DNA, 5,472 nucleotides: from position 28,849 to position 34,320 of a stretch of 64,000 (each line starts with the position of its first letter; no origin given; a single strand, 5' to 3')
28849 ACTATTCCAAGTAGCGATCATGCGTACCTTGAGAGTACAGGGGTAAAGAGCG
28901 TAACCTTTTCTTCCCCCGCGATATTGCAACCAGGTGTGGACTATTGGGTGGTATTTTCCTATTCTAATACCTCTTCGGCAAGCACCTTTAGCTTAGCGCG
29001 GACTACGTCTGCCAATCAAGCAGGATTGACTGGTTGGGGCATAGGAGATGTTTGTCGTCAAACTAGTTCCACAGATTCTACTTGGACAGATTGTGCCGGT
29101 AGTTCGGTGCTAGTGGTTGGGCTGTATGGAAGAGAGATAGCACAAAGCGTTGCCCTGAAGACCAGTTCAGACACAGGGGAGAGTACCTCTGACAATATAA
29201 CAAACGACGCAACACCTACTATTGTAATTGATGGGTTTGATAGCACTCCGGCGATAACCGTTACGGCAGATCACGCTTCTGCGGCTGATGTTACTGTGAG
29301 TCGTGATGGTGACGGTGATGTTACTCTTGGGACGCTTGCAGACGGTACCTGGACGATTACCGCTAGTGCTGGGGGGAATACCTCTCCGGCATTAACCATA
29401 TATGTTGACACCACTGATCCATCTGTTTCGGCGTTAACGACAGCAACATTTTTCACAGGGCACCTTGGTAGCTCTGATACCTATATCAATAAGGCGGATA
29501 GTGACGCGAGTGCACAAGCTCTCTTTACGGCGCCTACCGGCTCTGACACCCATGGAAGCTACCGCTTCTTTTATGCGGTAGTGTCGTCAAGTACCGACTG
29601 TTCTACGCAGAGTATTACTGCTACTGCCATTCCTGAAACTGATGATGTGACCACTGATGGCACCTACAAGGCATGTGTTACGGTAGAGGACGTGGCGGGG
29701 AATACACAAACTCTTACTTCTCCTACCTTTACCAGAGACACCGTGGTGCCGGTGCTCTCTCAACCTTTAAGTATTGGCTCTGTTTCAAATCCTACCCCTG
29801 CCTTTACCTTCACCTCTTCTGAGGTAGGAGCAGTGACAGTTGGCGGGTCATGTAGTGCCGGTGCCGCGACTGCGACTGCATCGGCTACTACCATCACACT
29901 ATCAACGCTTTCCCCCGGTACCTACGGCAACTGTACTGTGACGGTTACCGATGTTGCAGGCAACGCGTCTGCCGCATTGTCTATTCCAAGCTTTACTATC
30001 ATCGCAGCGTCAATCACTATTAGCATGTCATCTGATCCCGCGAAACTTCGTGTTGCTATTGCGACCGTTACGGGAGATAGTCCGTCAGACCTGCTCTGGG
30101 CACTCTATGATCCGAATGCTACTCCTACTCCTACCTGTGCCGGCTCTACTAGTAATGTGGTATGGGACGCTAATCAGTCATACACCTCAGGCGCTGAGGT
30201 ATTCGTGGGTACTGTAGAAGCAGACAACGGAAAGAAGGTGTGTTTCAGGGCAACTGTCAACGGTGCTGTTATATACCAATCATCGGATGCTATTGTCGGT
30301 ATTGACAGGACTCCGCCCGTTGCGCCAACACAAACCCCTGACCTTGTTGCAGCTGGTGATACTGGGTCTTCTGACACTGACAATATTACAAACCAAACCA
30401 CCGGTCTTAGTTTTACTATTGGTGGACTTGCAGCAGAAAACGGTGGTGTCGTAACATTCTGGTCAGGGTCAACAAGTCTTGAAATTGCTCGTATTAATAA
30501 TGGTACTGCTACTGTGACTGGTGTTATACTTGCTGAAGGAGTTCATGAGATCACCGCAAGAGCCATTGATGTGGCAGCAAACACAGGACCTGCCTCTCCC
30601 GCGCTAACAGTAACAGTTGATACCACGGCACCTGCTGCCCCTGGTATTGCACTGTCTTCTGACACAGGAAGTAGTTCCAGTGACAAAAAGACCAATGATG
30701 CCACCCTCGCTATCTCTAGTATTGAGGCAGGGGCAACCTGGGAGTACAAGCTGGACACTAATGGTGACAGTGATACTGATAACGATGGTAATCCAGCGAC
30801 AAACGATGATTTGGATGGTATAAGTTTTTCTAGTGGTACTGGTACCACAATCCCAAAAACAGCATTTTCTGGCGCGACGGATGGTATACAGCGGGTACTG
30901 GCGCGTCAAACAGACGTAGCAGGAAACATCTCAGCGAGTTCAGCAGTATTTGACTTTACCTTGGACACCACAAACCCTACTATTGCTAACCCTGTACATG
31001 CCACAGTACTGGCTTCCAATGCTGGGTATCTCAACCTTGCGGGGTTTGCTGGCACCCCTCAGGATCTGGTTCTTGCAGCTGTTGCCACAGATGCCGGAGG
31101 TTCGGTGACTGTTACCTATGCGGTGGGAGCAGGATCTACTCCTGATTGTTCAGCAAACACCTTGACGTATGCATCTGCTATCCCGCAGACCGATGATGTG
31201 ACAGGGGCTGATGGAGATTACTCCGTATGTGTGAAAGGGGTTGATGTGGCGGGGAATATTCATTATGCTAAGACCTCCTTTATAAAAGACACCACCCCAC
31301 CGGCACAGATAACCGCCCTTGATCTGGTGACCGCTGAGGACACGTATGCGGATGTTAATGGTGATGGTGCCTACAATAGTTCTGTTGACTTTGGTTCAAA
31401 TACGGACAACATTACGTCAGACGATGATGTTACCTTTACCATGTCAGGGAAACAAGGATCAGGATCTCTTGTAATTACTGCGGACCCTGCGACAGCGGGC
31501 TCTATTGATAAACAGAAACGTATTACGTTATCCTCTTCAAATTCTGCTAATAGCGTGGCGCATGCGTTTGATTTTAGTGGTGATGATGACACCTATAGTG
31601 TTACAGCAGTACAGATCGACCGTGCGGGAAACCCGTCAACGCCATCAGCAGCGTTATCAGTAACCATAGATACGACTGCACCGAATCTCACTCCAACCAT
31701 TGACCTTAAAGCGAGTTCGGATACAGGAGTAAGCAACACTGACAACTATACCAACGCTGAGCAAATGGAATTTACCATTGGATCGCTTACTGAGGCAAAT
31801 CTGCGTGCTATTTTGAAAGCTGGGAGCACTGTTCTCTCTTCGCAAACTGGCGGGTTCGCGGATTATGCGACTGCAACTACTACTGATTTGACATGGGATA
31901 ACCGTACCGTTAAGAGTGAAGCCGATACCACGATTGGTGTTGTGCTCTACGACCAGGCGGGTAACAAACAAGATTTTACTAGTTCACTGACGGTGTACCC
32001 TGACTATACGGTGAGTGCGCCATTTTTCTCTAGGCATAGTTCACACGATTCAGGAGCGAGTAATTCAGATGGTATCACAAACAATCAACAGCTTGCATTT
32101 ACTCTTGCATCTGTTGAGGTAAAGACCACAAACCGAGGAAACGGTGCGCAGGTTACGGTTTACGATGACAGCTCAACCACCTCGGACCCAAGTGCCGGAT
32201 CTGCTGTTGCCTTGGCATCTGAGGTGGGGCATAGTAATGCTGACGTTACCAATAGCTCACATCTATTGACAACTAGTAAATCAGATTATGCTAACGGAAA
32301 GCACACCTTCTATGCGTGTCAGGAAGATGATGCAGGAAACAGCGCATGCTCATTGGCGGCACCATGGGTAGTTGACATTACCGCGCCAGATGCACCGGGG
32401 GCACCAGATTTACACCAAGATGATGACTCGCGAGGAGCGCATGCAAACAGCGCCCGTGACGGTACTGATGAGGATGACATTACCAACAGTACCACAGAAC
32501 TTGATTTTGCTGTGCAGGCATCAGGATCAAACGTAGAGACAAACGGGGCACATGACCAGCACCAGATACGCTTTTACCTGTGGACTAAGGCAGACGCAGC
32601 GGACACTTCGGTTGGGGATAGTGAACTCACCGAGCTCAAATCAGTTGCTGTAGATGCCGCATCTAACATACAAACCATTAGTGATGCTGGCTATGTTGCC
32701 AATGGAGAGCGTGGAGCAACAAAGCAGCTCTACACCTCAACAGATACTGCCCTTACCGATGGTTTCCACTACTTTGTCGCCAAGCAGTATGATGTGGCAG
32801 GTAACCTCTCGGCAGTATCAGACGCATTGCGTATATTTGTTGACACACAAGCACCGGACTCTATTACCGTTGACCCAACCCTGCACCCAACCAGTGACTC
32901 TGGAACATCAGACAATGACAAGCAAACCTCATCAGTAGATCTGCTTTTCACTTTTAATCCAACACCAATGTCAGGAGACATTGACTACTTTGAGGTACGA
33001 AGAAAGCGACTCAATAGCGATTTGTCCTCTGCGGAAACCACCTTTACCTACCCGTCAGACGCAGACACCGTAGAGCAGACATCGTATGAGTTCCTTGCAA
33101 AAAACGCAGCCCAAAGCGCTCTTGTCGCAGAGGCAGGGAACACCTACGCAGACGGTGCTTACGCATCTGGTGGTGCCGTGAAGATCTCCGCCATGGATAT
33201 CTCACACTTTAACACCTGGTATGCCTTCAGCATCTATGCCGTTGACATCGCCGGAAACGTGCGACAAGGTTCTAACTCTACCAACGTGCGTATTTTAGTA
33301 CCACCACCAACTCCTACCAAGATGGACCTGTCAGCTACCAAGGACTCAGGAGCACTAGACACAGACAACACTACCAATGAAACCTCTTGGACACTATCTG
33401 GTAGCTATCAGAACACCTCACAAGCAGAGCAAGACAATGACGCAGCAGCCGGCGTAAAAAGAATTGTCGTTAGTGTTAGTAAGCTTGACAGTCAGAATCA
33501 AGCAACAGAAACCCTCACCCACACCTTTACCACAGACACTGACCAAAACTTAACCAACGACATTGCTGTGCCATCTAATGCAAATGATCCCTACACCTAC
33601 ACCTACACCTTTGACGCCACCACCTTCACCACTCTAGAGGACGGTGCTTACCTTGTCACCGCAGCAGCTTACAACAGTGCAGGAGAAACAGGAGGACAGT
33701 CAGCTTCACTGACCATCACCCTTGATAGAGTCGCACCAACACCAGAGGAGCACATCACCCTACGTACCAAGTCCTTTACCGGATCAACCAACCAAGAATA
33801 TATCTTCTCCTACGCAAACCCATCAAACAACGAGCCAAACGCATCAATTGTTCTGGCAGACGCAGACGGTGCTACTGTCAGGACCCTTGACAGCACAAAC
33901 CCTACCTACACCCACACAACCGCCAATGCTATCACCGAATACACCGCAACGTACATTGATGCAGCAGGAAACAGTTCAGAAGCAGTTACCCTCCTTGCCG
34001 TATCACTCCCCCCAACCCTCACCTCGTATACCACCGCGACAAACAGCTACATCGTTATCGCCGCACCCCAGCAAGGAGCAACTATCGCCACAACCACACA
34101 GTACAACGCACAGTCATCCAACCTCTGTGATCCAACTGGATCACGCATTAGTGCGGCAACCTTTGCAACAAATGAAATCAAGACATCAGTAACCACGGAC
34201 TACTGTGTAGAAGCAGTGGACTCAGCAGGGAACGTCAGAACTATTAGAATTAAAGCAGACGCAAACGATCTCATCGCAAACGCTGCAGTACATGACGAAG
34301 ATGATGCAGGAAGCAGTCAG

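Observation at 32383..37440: Kb-scale near-identical blocks shared among the giant genes: recombining mosaic locus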

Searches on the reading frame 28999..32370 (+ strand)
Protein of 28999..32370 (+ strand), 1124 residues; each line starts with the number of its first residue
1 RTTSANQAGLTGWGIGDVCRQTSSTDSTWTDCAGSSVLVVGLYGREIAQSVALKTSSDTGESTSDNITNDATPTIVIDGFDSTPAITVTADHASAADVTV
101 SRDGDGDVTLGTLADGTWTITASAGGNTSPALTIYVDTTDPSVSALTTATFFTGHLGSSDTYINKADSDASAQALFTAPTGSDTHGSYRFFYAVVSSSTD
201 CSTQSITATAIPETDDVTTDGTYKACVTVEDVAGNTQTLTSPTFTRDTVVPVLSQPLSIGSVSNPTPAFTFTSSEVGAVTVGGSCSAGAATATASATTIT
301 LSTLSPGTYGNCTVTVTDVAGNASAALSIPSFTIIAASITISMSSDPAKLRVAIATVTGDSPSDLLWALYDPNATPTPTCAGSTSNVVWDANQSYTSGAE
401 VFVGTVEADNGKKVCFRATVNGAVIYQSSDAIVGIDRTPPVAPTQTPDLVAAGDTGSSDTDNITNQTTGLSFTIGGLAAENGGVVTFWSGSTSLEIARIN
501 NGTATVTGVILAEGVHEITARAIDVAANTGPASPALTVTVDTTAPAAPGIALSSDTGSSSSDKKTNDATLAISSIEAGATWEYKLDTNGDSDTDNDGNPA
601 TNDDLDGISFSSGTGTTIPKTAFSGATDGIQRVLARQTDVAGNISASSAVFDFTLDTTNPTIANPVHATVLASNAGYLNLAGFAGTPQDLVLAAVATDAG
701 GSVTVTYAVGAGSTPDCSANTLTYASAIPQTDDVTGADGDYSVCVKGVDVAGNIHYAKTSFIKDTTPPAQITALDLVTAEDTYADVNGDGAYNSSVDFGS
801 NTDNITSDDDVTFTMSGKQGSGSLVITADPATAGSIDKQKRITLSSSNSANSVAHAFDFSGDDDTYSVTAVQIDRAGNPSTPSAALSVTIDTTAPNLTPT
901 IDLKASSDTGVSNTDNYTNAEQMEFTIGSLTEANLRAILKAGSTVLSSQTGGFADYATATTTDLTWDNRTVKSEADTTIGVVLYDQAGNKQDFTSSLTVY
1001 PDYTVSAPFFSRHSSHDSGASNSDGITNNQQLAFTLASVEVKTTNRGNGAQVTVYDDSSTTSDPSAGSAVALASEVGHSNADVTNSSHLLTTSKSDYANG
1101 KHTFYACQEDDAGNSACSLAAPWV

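Call 14: search_protein_families(library=pfam, proteins=[window:28999-32370:+], max_evalue=1)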
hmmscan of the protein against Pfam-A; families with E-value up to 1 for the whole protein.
window:28999-32370:+ (1124 aa): 4 families
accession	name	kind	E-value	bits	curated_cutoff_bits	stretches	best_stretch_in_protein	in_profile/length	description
PF19077.6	Big_13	-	1.4e-59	199.3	27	9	443-542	3-102/102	Bacterial Ig-like domain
PF16640.11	Big_3_5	-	0.0049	17.9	35.5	1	458-540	4-87/88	Bacterial Ig-like domain (group 3)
PF15418.12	DUF4625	-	0.0061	17.3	27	0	207-238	95-123/131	Domain of unknown function (DUF4625)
PF13750.12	Big_3_3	-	0.95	9.6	27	0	865-916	16-67/157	Bacterial Ig-like domain (group 3)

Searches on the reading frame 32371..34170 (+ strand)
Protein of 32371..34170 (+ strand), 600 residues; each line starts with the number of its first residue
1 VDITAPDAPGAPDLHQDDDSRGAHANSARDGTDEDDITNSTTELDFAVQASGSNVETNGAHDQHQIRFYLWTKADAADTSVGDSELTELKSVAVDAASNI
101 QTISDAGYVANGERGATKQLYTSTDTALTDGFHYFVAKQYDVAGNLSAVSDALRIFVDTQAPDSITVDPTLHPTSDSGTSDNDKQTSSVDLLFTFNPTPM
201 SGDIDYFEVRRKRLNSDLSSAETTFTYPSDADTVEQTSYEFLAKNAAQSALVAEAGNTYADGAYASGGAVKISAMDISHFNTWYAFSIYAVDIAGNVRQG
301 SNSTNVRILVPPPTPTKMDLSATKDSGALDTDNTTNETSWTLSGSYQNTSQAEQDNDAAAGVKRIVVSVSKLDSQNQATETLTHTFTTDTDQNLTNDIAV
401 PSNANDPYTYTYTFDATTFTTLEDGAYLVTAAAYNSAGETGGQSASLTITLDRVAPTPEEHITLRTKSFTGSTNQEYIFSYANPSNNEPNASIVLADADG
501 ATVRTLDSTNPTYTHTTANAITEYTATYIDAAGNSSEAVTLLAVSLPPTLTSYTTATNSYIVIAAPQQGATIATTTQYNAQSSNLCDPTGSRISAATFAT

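Call 14: search_protein_families(library=pfam, proteins=[window:32371-34170:+], max_evalue=1)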
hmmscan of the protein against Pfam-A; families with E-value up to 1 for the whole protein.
window:32371-34170:+ (600 aa): 1 family
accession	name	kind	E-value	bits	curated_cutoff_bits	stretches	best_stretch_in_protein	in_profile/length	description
PF19077.6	Big_13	-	7e-11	43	27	3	106-159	50-102/102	Bacterial Ig-like domain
